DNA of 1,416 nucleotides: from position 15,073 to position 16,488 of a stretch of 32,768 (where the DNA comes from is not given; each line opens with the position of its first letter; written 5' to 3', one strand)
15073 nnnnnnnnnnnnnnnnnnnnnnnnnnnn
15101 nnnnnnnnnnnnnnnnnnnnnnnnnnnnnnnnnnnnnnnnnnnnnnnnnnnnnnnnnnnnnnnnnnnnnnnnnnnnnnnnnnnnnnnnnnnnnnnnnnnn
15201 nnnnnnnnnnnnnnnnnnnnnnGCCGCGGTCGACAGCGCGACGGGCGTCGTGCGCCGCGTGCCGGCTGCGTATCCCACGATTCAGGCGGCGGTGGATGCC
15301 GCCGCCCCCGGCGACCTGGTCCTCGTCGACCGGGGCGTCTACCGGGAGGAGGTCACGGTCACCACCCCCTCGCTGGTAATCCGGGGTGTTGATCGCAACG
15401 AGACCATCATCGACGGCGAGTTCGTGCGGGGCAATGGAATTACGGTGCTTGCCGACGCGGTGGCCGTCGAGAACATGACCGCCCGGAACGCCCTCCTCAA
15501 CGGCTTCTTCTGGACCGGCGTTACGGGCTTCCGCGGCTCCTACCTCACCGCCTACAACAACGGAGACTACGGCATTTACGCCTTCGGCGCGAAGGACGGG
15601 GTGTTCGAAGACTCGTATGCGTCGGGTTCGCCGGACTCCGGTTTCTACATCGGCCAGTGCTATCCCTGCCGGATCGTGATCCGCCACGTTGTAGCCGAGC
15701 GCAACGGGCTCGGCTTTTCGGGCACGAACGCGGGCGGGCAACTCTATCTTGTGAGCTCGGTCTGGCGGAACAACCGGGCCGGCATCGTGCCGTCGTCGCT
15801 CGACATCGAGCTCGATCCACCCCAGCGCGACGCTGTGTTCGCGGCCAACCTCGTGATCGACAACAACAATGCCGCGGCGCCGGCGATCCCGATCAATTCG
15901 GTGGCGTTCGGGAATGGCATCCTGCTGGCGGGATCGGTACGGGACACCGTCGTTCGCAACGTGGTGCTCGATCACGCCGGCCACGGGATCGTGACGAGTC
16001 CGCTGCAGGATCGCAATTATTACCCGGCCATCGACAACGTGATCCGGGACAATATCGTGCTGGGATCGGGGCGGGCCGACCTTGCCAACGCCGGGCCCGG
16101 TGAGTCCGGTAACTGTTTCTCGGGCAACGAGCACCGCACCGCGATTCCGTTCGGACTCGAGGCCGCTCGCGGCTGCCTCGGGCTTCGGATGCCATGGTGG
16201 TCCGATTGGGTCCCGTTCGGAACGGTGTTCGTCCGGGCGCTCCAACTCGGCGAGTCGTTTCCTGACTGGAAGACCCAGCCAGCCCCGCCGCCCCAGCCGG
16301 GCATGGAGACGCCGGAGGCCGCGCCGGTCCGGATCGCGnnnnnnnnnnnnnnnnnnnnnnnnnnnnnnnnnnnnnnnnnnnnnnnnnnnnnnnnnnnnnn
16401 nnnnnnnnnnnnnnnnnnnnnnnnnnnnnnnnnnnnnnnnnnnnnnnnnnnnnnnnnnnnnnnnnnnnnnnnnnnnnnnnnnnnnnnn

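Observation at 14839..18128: Compact three-gene periplasmic copper module of unknown function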

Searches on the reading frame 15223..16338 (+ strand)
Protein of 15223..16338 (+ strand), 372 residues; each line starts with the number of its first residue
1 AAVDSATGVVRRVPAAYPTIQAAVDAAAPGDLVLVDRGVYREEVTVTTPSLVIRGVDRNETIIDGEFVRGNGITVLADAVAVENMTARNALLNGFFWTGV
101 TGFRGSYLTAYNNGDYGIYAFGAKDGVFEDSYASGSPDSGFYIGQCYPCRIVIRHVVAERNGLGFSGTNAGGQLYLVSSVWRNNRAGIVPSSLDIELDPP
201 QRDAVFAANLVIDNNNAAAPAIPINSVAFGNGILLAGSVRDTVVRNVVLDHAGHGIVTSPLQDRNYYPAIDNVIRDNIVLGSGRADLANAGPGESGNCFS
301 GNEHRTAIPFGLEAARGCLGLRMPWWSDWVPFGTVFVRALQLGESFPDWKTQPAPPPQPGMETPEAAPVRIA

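Call 42: search_dna_similar(query=window:15223-16338:+, collection=plasmids, mode=protein, max_rows=25, max_evalue=0.000001)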
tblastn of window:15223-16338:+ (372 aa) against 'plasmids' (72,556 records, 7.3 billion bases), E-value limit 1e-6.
Records with a match: 12; places in all: 12; records where one place covers at least 80% of the query: 5.
Best place of each record, by identity: <60% 12.
By first word of the organism name: Streptomyces 6; Embleya 2; Haladaptatus 1; Natrinema 1; Ruegeria 1; Hymenobacter 1.
By predicted mobility (MOB-suite, as given by PLSDB): non-mobilizable 8; mobilizable 4.
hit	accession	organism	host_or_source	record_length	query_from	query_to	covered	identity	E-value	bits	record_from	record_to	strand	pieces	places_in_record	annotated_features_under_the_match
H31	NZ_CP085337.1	Haladaptatus halobius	cell culture,saline soil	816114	12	368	96%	46.8%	9e-87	293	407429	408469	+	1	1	right-handed parallel beta-helix repeat-containing protein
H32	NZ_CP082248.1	Natrinema sp. SYSU A 869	cell culture,salt lake sediment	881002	12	368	93%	46.5%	2e-67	283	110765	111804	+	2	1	right-handed parallel beta-helix repeat-containing protein | hypothetical protein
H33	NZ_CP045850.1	Streptomyces clavuligerus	pure culture single spore ...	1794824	9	318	83%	40.8%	4e-53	196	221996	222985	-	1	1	none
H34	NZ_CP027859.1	Streptomyces clavuligerus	Cell culture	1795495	9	318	83%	40.8%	4e-53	196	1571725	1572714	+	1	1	none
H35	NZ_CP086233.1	Streptomyces clavuligerus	whole organism,soil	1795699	9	318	83%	40.8%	4e-53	196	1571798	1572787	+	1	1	none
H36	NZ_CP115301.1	Streptomyces camelliae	microorganism,rhizosphere soil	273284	17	302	77%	32.3%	3e-26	117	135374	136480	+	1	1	right-handed parallel beta-helix repeat-containing protein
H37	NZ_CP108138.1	Streptomyces sp. NBC_00184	-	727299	19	312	79%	29.4%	1e-15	86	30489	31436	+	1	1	right-handed parallel beta-helix repeat-containing protein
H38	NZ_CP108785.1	Embleya sp. NBC_00888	-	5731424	19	302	76%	30.1%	5e-12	75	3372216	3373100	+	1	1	none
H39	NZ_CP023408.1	Streptomyces fungicidicus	Pig,cell culture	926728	19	312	79%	27.8%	4e-11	72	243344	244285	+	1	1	right-handed parallel beta-helix repeat-containing protein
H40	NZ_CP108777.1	Embleya sp. NBC_00896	-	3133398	1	289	78%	25.8%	3e-7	60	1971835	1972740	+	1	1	none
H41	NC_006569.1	Ruegeria pomeroyi DSS-3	-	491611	20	261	65%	28.8%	1e-10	71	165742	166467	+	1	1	parallel beta-helix domain-containing protein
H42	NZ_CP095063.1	Hymenobacter volaticus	single cell,air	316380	19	201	49%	33.3%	1e-14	83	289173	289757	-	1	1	parallel beta-helix domain-containing protein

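Call 43: get_annotated_region(hit=H31, flank=6000)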
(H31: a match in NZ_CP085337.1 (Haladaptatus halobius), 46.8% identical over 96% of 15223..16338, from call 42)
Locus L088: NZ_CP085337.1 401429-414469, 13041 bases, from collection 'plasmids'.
description: Haladaptatus halobius strain PSR5 plasmid unnamed1, complete sequence
organism: Haladaptatus halobius (NCBI taxid 2884875)
taxonomy: Archaea; Euryarchaeota; Halobacteria; Halobacteriales; Haladaptataceae; Haladaptatus; Haladaptatus halobius
host: -; source: cell culture,saline soil; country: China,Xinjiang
typing (MOB-suite, as given by PLSDB): non-mobilizable
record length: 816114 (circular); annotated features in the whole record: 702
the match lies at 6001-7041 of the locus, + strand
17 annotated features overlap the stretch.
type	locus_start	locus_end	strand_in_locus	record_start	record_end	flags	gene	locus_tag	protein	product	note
CDS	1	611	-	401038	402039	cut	-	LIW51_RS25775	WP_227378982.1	nicotinate mononucleotide-dependent phosphoribosyltransferase CobT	-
CDS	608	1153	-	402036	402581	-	-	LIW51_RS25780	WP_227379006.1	NTP transferase domain-containing protein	-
CDS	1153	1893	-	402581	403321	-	cobS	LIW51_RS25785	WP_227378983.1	adenosylcobinamide-GDP ribazoletransferase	GO:0009236 - cobalamin biosynthetic process [Evidence IEA]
CDS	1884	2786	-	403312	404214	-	cbiB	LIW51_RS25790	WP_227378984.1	adenosylcobinamide-phosphate synthase CbiB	GO:0009236 - cobalamin biosynthetic process [Evidence IEA]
CDS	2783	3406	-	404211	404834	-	-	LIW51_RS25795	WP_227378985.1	HAD family hydrolase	-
CDS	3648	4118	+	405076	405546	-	-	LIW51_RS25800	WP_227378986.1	pantetheine-phosphate adenylyltransferase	-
CDS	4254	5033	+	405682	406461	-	-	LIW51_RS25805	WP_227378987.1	hypothetical protein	-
CDS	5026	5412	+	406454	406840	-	-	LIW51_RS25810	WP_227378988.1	hypothetical protein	-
CDS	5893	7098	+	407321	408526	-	-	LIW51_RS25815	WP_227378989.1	right-handed parallel beta-helix repeat-containing protein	-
CDS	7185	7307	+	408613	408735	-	-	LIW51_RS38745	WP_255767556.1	hypothetical protein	-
CDS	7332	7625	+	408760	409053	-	-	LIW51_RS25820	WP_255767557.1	geranylgeranylglyceryl/heptaprenylglyceryl phosphate synthase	-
CDS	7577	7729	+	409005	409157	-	-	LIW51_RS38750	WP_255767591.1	geranylgeranylglyceryl/heptaprenylglyceryl phosphate synthase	-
CDS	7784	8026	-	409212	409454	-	-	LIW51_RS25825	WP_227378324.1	hypothetical protein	-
CDS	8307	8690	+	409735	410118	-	-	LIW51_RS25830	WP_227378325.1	hypothetical protein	-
CDS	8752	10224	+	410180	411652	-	-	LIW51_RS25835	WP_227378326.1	hypothetical protein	-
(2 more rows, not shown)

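Call 44: get_annotated_region(hit=H32, flank=6000)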
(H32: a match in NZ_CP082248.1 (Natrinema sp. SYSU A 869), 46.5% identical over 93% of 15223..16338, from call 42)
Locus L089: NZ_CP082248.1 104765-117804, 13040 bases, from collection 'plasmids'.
description: Natrinema sp. SYSU A 869 plasmid unnamed2, complete sequence
organism: Natrinema sp. SYSU A 869 (NCBI taxid 2871694)
taxonomy: Archaea; Euryarchaeota; Halobacteria; Halobacteriales; Natrialbaceae; Natrinema; Natrinema sp. SYSU A 869
host: -; source: cell culture,salt lake sediment; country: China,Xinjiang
typing (MOB-suite, as given by PLSDB): non-mobilizable; mating-pair formation MPF_T
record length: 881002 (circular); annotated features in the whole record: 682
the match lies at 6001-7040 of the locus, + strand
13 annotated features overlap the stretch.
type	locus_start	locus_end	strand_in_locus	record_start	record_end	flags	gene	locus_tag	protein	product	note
CDS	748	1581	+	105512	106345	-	-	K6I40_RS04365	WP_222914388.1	type IV toxin-antitoxin system AbiEi family antitoxin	-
CDS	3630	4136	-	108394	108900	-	-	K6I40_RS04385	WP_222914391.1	VOC family protein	-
CDS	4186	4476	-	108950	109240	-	-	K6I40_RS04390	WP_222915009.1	hypothetical protein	-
CDS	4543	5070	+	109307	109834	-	-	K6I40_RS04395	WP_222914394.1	hypothetical protein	-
CDS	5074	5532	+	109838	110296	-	-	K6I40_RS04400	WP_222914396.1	hypothetical protein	-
CDS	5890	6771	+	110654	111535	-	-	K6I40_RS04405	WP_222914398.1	right-handed parallel beta-helix repeat-containing protein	-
CDS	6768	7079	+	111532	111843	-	-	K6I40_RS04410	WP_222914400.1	hypothetical protein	-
CDS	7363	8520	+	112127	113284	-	-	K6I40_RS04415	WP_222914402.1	Fic family protein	-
CDS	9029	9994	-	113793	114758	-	-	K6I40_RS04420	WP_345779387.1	phosphotransferase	-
CDS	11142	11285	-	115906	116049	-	-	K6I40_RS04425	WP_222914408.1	hypothetical protein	-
CDS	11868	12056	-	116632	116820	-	-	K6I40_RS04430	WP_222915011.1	hypothetical protein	-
CDS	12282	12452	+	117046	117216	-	-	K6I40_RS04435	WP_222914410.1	HNH endonuclease signature motif containing protein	-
CDS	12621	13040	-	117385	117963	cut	-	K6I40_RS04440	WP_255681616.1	hypothetical protein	-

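Call 45: get_annotated_region(hit=H34, flank=6000)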
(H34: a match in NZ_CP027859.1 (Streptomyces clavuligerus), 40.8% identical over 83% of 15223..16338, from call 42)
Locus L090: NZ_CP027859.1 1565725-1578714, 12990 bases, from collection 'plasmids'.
description: Streptomyces clavuligerus strain ATCC 27064 plasmid pCLA1, complete sequence
organism: Streptomyces clavuligerus (NCBI taxid 1901)
taxonomy: Bacteria; Actinomycetota; Actinomycetes; Kitasatosporales; Streptomycetaceae; Streptomyces; Streptomyces clavuligerus
host: -; source: Cell culture; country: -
typing (MOB-suite, as given by PLSDB): mobilizable; replicon rep_cluster_12,rep_cluster_1922; relaxase MOBP
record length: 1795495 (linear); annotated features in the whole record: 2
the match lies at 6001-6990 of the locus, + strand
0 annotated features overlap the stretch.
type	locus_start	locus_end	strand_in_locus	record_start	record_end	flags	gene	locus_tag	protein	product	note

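Call 58: search_protein_representatives(protein=window:15223-16338:+)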
Query: 372 residues. Proteins with E-value up to 0.001 (for the whole library): 6704; up to 1e-10: 1155; up to 1e-30: 322. The best 150 are listed.
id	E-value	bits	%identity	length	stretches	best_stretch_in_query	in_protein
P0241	1.8e-150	517.7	45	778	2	19-364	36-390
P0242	5.0e-134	463.6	57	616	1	1-369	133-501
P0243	7.6e-122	423.5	56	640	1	4-371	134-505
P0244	4.2e-121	421.1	62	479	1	14-358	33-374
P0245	7.9e-120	416.9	53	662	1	3-362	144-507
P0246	5.8e-115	400.9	56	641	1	5-360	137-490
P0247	2.5e-111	388.9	56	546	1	4-361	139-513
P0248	2.3e-110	385.7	64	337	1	13-279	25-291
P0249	1.7e-107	376.3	55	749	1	6-336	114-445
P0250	5.8e-107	374.6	54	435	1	10-370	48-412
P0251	2.3e-105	369.3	52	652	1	6-363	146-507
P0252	2.7e-105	369.1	54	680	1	6-339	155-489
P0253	4.5e-105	368.3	50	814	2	59-362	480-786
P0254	1.2e-103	363.6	54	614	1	8-368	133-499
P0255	1.8e-100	353.2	53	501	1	13-367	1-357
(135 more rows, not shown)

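Call 63: search_solved_structures(query=A3, max_evalue=10)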
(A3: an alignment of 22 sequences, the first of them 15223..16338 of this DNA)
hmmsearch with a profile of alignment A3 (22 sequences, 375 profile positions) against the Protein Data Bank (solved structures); distinct sequences matched with E-value up to 10: 8.
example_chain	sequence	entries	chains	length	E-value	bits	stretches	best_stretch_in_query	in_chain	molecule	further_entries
1qjv_A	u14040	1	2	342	5.6e-05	25.5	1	16-65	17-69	PECTIN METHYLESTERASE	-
2ntb_A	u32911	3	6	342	5.6e-05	25.5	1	16-65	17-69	Pectinesterase A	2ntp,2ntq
2nsp_A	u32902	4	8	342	5.6e-05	25.5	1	16-65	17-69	Pectinesterase A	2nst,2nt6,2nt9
3uw0_A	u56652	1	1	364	0.00045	22.5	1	15-89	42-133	pectinesterase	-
3vst_A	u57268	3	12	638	0.043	16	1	17-45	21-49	Xylosidase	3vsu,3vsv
1gq8_A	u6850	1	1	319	0.16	14.1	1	15-73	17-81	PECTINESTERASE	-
8tne_A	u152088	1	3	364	0.22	13.6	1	14-94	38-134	Pectinesterase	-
5xkj_E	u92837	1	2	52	0.48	12.5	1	134-172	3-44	Protein EPIDERMAL PATTERNING FACTOR 2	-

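Call 64: search_protein_families(library=pfam, alignment_id=A3, max_evalue=0.01)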
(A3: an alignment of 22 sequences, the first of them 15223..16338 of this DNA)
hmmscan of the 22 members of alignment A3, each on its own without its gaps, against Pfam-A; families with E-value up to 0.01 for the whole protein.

A. member 1, window:15223-16338:+ (372 aa): 2 families
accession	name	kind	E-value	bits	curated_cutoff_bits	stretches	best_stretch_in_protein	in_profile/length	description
PF13229.12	Beta_helix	-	1.7e-11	44.5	25.9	1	93-257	1-143/158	Right handed beta helix region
PF05048.19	NosD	-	0.00054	19.9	23.6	1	114-279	15-150/212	Periplasmic copper-binding protein (NosD)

B. families by the number of members that match (of 22 scanned): 3 families
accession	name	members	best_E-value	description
PF13229.12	Beta_helix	22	3.3e-17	Right handed beta helix region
PF05048.19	NosD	21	6.3e-13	Periplasmic copper-binding protein (NosD)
PF07602.17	DUF1565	3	1.5e-05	Protein of unknown function (DUF1565)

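Call 70: search_protein_families(library=pfam, proteins=[L090:4624-6174:-, L090:4105-4620:-, L090:3774-4370:-, L090:3494-4072:-, L090:1-3594:+, L090:7343-8215:-, L090:8274-10838:+, L090:5761-7218:+, L088:4206-5030:+, L088:4954-5409:+], max_evalue=0.0001)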
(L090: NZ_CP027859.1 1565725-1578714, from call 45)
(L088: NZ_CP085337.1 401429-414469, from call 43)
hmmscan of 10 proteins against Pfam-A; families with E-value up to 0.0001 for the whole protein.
L090:4624-6174:- (517 aa): 2 families
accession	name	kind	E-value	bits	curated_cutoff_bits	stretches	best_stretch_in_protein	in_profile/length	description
PF20628.3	Dyp_perox_C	-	1.9e-29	103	20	1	337-504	2-164/166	Dyp-type peroxidase, C-terminal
PF04261.18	Dyp_perox_N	-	9.5e-12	45.6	20.4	1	190-322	1-144/146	Dyp-type peroxidase, N-terminal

L090:4105-4620:- (172 aa): 0 families

L090:3774-4370:- (199 aa): 0 families

L090:3494-4072:- (193 aa): 0 families

L090:1-3594:+ (1198 aa): 1 family
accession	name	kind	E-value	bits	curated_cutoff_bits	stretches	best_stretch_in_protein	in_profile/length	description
PF00082.27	Peptidase_S8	-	1e-59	202.7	21.8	1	319-579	1-282/288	Subtilase family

L090:7343-8215:- (291 aa): 0 families

L090:8274-10838:+ (855 aa): 2 families
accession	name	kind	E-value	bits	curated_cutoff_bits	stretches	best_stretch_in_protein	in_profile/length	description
PF17210.9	SdrD_B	-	1.6e-18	67.4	29.7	1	617-728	2-93/112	SdrD B-like domain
PF13620.12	CarboxypepD_reg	-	2e-08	34.9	32.3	1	633-677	8-53/82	Carboxypeptidase regulatory-like domain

L090:5761-7218:+ (486 aa): 2 families
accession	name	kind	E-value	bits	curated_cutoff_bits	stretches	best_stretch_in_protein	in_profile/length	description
PF13229.12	Beta_helix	-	7.5e-16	58.6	25.9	2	143-286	1-146/158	Right handed beta helix region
PF05048.19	NosD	-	5.4e-12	46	23.6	1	206-376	34-176/212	Periplasmic copper-binding protein (NosD)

L088:4206-5030:+ (275 aa): 1 family
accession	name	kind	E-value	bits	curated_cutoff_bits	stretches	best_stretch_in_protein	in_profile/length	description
PF24035.1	DUF7344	-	2.2e-35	121.3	27.8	2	140-215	2-75/76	Domain of unknown function (DUF7344)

L088:4954-5409:+ (152 aa): 1 family
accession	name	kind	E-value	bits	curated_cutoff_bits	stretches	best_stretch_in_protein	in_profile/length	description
PF24365.1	DUF7521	-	9e-05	23.2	27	0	35-122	2-81/82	Family of unknown function (DUF7521)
